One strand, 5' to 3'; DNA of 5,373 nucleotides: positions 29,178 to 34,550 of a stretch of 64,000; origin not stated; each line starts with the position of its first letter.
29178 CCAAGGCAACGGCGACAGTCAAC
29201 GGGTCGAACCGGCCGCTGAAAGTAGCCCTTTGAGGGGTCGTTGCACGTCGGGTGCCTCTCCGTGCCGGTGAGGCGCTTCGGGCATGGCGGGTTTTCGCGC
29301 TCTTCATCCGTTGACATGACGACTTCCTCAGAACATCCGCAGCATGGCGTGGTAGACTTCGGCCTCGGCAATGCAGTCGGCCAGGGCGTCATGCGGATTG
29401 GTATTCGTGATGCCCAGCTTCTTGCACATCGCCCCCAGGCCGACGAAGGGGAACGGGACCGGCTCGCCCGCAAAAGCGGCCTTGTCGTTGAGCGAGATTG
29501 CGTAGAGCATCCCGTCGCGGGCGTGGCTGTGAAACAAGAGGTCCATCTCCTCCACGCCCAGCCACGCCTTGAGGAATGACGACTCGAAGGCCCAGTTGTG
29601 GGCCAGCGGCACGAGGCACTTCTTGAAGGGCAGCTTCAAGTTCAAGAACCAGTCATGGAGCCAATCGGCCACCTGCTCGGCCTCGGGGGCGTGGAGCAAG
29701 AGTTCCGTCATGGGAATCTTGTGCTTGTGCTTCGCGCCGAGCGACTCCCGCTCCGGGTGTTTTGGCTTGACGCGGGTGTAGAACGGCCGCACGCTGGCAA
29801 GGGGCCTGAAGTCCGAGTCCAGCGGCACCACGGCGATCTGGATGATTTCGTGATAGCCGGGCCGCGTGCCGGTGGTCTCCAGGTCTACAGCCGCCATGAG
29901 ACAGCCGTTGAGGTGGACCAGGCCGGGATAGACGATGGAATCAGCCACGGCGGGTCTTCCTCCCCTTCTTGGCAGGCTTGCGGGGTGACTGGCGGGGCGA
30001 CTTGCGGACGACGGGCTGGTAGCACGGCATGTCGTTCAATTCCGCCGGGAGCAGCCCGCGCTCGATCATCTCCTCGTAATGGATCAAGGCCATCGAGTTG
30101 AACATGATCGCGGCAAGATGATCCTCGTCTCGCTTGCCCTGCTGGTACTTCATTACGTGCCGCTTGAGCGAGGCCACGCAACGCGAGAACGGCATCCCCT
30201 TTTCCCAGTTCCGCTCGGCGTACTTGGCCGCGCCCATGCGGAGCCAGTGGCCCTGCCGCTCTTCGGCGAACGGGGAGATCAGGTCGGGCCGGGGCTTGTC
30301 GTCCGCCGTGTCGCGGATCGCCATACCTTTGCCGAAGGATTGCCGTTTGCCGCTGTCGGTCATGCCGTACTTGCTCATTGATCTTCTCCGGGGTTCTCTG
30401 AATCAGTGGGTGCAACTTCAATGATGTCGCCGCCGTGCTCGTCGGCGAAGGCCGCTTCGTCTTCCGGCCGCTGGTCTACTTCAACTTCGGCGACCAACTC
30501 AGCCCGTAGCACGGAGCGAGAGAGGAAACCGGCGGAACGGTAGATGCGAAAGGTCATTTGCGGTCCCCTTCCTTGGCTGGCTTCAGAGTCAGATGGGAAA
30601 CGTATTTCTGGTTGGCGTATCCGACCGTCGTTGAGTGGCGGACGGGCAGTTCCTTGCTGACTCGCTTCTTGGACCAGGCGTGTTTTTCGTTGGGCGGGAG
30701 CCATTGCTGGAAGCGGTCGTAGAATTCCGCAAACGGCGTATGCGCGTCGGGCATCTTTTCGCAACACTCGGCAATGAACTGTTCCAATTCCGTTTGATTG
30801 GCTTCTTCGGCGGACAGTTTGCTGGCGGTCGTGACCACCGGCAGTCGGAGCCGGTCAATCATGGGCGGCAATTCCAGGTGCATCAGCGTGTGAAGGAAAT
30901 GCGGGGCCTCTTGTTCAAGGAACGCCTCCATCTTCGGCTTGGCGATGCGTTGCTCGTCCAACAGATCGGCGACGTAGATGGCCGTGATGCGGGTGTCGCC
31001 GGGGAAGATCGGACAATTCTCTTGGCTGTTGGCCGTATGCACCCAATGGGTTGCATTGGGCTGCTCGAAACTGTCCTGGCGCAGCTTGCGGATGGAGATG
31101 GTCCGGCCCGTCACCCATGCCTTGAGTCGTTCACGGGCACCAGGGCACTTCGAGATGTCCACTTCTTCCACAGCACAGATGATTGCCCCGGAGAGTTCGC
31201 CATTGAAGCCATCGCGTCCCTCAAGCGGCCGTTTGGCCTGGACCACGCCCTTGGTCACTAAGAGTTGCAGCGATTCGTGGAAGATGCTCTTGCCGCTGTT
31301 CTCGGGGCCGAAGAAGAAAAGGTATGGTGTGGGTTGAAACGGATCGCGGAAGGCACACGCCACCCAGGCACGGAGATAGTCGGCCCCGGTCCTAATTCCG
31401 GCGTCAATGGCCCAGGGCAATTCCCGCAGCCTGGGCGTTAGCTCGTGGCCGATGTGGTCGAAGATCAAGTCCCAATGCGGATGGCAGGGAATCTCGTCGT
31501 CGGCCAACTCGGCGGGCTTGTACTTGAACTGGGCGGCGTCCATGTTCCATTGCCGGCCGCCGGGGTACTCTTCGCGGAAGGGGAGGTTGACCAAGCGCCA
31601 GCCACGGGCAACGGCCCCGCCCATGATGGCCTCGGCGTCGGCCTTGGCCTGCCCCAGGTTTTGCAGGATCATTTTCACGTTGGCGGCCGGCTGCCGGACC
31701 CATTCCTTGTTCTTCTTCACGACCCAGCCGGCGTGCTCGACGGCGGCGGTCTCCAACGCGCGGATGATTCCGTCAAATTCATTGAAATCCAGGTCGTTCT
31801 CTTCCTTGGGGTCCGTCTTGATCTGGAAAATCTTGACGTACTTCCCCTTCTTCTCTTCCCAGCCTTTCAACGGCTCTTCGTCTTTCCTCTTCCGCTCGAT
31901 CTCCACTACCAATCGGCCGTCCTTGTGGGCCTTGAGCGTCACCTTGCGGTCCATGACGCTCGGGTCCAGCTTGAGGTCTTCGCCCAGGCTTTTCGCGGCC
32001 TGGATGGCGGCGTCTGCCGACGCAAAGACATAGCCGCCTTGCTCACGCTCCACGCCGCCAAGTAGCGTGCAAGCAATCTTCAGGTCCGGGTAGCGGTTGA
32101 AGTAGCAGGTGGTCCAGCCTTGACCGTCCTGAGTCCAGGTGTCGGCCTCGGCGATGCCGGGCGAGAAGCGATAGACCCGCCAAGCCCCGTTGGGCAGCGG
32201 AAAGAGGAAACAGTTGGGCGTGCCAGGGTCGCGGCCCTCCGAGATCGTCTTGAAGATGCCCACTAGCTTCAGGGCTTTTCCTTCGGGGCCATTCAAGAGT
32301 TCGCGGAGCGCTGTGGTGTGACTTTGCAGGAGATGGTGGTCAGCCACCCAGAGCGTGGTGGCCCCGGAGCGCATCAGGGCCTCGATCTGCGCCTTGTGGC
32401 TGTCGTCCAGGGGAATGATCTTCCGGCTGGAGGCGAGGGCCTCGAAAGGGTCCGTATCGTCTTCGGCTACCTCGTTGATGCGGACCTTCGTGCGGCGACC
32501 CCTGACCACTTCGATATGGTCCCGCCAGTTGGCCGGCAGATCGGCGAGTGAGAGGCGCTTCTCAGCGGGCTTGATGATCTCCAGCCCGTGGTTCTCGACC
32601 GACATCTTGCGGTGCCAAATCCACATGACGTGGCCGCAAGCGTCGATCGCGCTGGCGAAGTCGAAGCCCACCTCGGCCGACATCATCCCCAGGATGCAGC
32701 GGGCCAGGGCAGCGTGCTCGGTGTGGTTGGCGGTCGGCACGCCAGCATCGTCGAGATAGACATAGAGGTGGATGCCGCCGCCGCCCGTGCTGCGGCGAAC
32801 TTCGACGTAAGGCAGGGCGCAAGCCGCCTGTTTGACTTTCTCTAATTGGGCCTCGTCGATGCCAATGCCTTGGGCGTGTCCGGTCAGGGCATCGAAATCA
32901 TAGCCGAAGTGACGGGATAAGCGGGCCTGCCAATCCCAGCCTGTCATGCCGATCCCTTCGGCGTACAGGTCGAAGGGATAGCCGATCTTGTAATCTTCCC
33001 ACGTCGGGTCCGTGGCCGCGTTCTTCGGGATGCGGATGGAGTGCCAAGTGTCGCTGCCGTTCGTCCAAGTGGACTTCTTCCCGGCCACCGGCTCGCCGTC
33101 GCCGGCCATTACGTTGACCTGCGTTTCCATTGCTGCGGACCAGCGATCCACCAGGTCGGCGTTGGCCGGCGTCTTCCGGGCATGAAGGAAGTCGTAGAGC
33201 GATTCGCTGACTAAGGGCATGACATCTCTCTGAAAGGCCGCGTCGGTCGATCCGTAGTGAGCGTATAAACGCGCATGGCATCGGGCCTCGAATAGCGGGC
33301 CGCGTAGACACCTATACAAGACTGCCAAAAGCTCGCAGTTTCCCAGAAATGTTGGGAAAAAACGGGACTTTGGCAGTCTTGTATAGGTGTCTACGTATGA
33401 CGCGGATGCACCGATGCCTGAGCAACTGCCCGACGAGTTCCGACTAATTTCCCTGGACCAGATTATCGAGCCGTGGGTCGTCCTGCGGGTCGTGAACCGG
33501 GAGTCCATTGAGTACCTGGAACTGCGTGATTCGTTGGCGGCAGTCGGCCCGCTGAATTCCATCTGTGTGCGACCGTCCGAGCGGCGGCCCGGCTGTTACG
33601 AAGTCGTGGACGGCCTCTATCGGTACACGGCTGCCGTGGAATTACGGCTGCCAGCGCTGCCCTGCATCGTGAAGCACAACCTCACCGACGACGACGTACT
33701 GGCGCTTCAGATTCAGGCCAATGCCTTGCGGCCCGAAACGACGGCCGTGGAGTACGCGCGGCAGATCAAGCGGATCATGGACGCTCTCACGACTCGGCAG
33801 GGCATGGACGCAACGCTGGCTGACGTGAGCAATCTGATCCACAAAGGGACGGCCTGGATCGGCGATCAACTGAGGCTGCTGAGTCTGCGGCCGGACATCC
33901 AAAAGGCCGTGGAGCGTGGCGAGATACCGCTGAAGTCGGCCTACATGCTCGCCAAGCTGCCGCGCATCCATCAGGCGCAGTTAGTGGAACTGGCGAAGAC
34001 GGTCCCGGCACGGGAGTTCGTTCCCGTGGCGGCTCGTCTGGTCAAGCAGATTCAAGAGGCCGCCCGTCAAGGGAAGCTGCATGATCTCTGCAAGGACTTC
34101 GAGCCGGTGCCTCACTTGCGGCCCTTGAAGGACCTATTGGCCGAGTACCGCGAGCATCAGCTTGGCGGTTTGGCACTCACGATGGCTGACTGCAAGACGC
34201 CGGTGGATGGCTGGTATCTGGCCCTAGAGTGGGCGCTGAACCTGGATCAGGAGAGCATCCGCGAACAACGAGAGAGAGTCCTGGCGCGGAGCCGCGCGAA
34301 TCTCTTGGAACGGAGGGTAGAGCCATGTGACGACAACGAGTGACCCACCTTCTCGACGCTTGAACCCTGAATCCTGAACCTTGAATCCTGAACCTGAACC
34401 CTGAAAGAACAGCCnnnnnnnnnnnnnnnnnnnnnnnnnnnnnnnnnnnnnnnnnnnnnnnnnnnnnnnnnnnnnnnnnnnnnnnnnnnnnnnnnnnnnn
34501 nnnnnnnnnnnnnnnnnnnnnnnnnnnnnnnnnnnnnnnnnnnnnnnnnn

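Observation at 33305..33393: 25-bp perfect inverted repeat in the divergent region between primase-helicase and the ParB-like gene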

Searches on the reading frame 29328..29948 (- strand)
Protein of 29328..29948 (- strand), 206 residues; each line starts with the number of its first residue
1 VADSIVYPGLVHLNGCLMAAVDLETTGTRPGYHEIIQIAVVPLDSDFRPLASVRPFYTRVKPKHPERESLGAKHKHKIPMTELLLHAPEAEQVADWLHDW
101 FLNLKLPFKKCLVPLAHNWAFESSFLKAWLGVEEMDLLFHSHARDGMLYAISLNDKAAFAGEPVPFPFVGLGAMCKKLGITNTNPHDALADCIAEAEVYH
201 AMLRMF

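Call 12: search_protein_families(library=pfam, proteins=[window:29328-29948:-], max_evalue=0.01)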
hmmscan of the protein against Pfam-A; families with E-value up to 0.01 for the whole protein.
window:29328-29948:- (206 aa): 2 families
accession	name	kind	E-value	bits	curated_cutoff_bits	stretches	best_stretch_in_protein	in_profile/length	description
PF00929.31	RNase_T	-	1.2e-13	52.4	24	1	21-199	3-164/164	Exonuclease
PF16473.11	Rv2179c-like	-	0.00078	19.6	27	1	20-200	4-174/177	3'-5' exoribonuclease Rv2179c-like domain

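Call 13: search_protein_families(library=phrogs, proteins=[window:29328-29948:-], max_evalue=0.001)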
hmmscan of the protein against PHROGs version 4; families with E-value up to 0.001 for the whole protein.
window:29328-29948:- (206 aa): 3 families
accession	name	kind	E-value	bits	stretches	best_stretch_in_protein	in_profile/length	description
phrog_192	-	DNA, RNA and nucleotide metabolism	9.3e-27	95.3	1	19-204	109-272/397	DNA polymerase exonuclease subunit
phrog_14632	-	DNA, RNA and nucleotide metabolism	5.2e-05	23.2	1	20-200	86-240/380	DNA polymerase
phrog_255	-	DNA, RNA and nucleotide metabolism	0.00011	22.4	0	21-65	185-227/436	exonuclease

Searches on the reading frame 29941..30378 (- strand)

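Call 12: search_protein_families(library=pfam, proteins=[window:29941-30378:-], max_evalue=0.01)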
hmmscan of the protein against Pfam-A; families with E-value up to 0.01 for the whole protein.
window:29941-30378:- (145 aa): 1 family
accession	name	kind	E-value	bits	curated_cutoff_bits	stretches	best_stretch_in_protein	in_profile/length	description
PF18909.5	dGTP_diPhyd_N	-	1.2e-18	67.3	27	1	24-103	7-91/99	dATP/dGTP diphosphohydrolase, N-terminal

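Call 13: search_protein_families(library=phrogs, proteins=[window:29941-30378:-], max_evalue=0.001)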
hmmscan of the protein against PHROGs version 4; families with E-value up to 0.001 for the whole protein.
window:29941-30378:- (145 aa): 8 families
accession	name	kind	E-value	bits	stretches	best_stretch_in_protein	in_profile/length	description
phrog_18716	-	unknown function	5.3e-21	76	1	7-104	3-99/114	-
phrog_801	-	DNA, RNA and nucleotide metabolism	3.6e-18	67.4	1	24-104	103-189/476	dATP / dGTP pyrophosphohydrolase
phrog_2252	-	lysis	4.8e-12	47.2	1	25-101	109-191/285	endolysin; inhibits RNA polymerase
phrog_11257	-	unknown function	9.5e-11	43.1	1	47-103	39-100/200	-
phrog_16254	-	unknown function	1.1e-09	39.1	1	28-101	26-104/377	-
phrog_37590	-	unknown function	2.2e-09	37.8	1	10-105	35-146/341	-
phrog_5332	-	unknown function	1.8e-07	31.9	1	46-103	140-202/215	-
phrog_19680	-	unknown function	0.0001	23.4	1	18-103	87-181/188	-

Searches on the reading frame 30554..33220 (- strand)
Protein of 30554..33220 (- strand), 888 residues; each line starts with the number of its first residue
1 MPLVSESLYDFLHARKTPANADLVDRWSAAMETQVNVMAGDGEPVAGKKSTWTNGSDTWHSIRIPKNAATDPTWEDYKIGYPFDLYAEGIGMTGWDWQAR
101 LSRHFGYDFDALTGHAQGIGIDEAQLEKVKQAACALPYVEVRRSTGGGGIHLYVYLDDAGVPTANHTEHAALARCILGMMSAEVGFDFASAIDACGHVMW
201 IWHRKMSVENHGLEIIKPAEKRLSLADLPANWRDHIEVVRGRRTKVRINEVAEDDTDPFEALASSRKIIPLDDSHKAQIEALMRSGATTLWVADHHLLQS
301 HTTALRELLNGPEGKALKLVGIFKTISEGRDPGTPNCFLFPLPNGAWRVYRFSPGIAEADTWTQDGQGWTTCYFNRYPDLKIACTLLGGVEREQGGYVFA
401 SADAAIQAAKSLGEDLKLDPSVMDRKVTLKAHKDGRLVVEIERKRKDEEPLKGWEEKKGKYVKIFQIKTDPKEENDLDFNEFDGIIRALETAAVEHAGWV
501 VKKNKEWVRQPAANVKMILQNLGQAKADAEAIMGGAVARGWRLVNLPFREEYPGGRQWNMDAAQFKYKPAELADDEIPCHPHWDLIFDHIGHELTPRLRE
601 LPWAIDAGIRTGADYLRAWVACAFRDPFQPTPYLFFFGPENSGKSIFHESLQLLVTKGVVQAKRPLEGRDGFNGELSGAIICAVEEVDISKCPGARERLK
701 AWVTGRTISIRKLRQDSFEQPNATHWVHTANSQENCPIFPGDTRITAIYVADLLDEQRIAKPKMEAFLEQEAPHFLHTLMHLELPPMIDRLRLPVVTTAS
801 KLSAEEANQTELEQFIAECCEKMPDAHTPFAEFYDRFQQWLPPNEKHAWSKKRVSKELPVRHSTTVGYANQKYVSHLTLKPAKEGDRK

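Call 12: search_protein_families(library=pfam, proteins=[window:30554-33220:-], max_evalue=0.01)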
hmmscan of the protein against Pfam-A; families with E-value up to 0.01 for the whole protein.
window:30554-33220:- (888 aa): 1 family
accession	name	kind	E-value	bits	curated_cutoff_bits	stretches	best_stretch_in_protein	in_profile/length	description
PF19263.5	DUF5906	-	3.6e-11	44.1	27.6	1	637-742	2-110/114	Family of unknown function (DUF5906)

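Call 13: search_protein_families(library=phrogs, proteins=[window:30554-33220:-], max_evalue=0.001)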
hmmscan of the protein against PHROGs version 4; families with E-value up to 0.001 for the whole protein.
window:30554-33220:- (888 aa): 6 families
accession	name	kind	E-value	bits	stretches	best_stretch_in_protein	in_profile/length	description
phrog_1156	-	DNA, RNA and nucleotide metabolism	3.6e-22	79.7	1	614-885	540-831/855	DNA primase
phrog_1829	-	DNA, RNA and nucleotide metabolism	4.7e-17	62.4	1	615-864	488-739/772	DNA primase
phrog_7601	-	unknown function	3.8e-08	34.1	1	614-880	3-272/289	-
phrog_6088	-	DNA, RNA and nucleotide metabolism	1.5e-06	28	0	634-729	509-610/772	DNA primase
phrog_24712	-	unknown function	9e-05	21.5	1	619-816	460-655/801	-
phrog_2478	-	DNA, RNA and nucleotide metabolism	0.00011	21.4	1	635-880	586-841/854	DNA polymerase/primase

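Call 26: search_dna_similar(query=window:30554-33220:-, collection=phages, mode=protein, max_rows=15)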
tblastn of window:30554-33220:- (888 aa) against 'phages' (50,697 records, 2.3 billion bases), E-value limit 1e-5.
No match.

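Call 65: search_solved_structures(query=window:30554-33220:-, max_evalue=0.01)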
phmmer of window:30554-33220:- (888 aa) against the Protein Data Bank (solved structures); distinct sequences matched with E-value up to 0.01: 0.

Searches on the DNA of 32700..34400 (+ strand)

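Call 14: search_dna_similar(query=window:32700-34400:+, collection=phages, mode=distant, max_rows=30)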
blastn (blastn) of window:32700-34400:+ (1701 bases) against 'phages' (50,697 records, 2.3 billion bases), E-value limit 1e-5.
No match.

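Call 44: search_rna_families(source=window, start=33150, end=33480, threshold=evalue, max_evalue=10)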
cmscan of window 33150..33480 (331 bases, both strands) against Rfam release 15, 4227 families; matches with E-value up to 10: 4.
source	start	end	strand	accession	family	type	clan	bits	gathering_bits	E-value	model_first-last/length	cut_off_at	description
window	33277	33418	+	RF00883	MIR820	Gene; miRNA;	-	34.2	196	0.00037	1-191/191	no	MIR820 microRNA precursor family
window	33309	33390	+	RF01937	mir-2780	Gene; miRNA;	-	26.6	95.5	0.00037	1-88/88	no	mir-2780 microRNA precursor family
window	33313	33385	-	RF00818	mir-318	Gene; miRNA;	CL00084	21.5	70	0.072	1-69/69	no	mir-318 microRNA precursor family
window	33306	33393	-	RF00831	mir-73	Gene; miRNA;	CL00090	14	86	1.7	1-94/94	no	mir-73 microRNA precursor family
